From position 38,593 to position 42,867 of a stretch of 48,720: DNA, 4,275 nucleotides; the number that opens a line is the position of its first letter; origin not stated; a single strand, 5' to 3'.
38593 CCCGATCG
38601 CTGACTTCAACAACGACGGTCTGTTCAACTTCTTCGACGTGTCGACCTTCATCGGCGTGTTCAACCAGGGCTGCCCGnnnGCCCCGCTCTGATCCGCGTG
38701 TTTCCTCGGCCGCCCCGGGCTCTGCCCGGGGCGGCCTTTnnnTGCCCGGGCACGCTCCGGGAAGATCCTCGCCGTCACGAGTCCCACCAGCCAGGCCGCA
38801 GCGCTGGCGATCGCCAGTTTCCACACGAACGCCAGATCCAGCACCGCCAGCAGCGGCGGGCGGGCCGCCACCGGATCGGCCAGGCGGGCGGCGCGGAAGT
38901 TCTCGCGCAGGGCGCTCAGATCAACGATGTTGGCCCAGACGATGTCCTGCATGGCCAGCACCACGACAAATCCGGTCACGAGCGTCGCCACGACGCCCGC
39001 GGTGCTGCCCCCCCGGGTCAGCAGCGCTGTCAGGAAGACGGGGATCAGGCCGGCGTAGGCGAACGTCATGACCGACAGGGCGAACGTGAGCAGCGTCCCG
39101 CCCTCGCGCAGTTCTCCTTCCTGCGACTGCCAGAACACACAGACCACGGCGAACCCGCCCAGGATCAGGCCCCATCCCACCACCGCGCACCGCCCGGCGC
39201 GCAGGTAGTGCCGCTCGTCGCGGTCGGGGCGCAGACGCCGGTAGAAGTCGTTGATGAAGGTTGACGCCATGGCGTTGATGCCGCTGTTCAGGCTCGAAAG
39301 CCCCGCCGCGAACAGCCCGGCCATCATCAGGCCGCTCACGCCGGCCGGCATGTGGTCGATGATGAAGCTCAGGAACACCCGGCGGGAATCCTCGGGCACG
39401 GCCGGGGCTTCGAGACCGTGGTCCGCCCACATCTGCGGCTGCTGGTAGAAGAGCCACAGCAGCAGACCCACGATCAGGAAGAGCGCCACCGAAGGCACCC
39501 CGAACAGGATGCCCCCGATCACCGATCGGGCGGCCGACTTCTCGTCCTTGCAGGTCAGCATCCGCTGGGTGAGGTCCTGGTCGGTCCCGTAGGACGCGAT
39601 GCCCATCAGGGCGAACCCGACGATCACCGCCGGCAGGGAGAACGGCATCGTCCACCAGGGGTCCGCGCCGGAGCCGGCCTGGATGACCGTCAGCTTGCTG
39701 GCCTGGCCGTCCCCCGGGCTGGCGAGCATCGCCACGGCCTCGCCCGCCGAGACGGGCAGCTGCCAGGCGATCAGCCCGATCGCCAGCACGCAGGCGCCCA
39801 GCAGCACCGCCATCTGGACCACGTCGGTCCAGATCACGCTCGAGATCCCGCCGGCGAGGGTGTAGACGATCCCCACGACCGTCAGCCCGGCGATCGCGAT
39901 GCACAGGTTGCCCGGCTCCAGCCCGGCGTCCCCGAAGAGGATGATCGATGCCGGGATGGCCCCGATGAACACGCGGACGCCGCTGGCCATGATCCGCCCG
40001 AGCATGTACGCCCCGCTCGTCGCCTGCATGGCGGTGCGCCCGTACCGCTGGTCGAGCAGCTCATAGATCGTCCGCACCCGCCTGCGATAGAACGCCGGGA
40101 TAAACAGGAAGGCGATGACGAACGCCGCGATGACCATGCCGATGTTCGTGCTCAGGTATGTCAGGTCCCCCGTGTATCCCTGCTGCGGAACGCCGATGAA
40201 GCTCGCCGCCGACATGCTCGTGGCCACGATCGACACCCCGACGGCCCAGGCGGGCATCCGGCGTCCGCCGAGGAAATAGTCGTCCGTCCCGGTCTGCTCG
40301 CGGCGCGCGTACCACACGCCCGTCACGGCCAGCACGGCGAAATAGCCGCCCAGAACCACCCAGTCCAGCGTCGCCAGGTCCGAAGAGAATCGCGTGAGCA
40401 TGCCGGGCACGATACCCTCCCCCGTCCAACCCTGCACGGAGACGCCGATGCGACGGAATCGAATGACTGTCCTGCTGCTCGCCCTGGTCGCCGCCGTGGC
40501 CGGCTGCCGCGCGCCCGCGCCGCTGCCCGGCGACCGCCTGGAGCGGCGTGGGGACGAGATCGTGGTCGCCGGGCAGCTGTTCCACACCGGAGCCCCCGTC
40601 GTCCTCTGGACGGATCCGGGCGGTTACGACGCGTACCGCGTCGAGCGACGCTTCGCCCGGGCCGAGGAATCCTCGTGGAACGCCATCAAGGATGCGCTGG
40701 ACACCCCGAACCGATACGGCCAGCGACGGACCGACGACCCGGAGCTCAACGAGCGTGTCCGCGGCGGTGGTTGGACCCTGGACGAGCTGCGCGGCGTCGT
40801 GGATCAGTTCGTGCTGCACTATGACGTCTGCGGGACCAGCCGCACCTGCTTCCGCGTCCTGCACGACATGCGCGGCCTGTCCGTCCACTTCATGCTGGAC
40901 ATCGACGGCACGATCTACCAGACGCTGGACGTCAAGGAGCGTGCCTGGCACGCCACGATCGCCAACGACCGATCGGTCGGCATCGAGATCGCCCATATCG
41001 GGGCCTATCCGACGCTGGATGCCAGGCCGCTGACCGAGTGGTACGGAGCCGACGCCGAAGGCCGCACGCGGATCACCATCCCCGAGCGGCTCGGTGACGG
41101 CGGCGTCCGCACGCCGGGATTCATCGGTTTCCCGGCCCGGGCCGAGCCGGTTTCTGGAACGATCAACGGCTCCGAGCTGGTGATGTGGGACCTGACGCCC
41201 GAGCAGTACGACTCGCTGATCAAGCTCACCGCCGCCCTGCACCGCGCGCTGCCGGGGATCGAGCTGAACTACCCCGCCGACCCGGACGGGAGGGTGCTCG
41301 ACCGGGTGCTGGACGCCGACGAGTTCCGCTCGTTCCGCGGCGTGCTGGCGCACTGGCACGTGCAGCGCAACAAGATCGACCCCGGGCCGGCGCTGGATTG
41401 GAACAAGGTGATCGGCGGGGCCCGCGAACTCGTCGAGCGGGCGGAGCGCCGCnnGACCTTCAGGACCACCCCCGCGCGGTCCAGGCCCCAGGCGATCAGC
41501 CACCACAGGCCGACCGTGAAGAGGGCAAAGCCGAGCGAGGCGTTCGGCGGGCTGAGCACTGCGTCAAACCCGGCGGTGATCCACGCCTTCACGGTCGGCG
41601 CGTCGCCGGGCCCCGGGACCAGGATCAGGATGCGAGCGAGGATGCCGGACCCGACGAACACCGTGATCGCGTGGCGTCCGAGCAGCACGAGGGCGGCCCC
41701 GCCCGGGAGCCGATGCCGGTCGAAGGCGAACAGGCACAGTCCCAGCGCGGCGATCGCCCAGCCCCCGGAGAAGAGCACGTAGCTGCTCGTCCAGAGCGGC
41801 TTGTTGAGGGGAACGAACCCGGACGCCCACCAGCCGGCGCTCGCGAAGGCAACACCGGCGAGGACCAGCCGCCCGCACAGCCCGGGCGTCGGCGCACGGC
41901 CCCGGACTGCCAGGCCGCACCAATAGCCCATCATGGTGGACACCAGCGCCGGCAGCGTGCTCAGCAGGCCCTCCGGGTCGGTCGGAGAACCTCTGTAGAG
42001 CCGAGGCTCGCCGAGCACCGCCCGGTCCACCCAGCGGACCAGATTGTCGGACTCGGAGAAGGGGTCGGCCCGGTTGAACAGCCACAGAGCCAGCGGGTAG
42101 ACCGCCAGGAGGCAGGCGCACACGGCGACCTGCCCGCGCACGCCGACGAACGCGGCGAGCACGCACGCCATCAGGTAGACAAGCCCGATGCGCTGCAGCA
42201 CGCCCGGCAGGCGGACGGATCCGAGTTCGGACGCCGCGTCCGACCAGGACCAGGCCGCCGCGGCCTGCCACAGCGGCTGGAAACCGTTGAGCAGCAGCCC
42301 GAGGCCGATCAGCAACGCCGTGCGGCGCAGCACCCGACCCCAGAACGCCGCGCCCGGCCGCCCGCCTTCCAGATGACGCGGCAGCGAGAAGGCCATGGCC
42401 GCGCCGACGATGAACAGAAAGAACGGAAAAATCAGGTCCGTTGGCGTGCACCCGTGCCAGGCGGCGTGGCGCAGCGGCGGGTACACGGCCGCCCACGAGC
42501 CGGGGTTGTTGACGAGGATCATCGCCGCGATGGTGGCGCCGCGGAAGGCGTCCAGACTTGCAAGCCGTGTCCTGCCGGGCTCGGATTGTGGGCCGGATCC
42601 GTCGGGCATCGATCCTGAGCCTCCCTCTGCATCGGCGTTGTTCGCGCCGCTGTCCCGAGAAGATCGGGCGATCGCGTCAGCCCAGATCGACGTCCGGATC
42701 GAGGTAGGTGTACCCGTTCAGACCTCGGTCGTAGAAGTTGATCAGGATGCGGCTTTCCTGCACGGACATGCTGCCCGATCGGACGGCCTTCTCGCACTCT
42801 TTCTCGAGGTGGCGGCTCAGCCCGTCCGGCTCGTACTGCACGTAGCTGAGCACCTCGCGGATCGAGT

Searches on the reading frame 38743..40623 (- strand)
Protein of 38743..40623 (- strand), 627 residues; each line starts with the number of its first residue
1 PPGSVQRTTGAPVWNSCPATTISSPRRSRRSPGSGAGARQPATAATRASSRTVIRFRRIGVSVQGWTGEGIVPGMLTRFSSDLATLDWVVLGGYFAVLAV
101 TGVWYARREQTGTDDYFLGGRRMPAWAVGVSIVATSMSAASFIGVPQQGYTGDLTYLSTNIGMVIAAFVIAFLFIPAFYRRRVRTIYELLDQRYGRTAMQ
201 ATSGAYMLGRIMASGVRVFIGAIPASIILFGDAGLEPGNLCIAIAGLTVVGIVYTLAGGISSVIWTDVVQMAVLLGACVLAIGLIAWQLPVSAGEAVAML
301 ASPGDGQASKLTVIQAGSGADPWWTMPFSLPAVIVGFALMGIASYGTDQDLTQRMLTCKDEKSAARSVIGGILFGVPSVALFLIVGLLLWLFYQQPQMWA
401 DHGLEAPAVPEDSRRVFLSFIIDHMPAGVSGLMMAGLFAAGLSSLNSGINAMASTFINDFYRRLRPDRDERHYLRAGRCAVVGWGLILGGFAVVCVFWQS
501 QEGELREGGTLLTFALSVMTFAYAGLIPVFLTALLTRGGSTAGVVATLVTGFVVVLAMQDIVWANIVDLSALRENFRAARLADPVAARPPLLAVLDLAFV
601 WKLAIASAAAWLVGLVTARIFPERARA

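Call 17: search_protein_families(library=pfam, proteins=[window:38743-40623:-], max_evalue=0.001)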
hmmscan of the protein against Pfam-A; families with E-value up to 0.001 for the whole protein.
window:38743-40623:- (627 aa): 1 family
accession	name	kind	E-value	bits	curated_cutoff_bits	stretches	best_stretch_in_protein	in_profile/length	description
PF00474.23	SSF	-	2.2e-38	132.7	22.8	1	116-548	1-403/406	Sodium:solute symporter family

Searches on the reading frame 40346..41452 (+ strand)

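Call 17: search_protein_families(library=pfam, proteins=[window:40346-41452:+], max_evalue=0.001)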
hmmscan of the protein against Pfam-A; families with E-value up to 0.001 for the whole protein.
window:40346-41452:+ (369 aa): 1 family
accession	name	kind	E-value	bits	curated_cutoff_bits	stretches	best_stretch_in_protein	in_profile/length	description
PF01510.30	Amidase_2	-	2.1e-17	64.1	26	1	152-348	5-131/131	N-acetylmuramoyl-L-alanine amidase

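Call 55: search_protein_families(library=ncbifam, proteins=[window:40346-41452:+], max_evalue=0.001)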
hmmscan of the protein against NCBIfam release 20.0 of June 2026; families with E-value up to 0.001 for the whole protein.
window:40346-41452:+ (369 aa): 1 family
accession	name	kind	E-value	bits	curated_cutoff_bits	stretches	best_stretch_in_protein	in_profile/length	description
NF008758.0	PRK11789.1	equivalog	3.9e-09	36.1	143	1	166-215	65-121/190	1,6-anhydro-N-acetylmuramyl-L-alanine amidase AmpD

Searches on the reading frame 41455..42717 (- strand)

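Call 17: search_protein_families(library=pfam, proteins=[window:41455-42717:-], max_evalue=0.001)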
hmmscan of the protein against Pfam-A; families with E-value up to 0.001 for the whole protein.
window:41455-42717:- (421 aa): 2 families
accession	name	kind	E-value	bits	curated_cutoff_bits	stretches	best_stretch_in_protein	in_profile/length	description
PF16401.11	DUF5009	-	0.00017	21.5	25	1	52-119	2-80/260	Domain of unknown function (DUF5009)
PF07786.18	HGSNAT_cat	-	0.00024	21.1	22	1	51-200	1-130/222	Heparan-alpha-glucosaminide N-acetyltransferase, catalytic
